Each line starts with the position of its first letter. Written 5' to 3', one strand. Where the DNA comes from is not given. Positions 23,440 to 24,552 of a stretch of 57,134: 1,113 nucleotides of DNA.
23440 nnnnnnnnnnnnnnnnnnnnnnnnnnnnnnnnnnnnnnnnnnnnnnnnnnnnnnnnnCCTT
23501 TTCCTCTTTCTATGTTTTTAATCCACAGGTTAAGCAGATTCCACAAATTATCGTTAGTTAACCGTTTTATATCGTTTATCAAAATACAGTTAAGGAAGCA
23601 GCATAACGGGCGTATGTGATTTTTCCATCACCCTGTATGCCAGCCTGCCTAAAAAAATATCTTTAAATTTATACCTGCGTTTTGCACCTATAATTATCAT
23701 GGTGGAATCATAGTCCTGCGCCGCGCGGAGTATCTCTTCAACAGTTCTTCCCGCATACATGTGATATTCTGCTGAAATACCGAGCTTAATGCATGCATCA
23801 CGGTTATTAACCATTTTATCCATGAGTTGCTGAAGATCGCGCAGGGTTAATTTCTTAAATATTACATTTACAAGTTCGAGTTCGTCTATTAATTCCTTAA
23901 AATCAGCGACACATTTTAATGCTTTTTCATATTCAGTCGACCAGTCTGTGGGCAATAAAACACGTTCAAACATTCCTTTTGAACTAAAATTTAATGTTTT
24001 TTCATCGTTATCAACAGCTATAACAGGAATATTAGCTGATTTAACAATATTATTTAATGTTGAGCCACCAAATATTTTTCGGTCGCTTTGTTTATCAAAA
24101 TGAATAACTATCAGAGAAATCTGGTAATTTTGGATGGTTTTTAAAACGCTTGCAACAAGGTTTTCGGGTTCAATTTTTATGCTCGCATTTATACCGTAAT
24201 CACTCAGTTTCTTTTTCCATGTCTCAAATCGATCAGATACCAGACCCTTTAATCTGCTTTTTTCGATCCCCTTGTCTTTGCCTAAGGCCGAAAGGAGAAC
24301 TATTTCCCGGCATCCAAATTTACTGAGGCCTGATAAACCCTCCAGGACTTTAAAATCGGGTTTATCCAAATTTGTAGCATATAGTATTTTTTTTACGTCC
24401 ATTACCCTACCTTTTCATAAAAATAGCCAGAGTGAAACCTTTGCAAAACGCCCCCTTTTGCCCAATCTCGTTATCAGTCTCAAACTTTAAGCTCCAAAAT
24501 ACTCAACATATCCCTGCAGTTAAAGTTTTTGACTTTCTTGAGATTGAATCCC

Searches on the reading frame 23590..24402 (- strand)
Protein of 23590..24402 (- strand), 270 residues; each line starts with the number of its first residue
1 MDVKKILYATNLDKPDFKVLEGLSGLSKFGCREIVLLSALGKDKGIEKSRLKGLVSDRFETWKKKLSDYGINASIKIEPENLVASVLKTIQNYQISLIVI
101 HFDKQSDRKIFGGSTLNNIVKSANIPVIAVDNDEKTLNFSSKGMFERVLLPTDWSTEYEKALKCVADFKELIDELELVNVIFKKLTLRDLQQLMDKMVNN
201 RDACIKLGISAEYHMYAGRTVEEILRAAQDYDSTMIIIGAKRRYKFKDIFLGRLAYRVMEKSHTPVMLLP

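Call 3: search_protein_families(library=pfam, proteins=[window:23590-24402:-], max_evalue=0.01)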
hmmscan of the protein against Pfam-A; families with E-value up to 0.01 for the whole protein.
window:23590-24402:- (270 aa): 1 family
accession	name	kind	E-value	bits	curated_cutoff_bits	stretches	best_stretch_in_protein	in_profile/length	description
PF00582.32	Usp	-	3.8e-19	70.1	24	2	144-269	1-140/141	Universal stress protein family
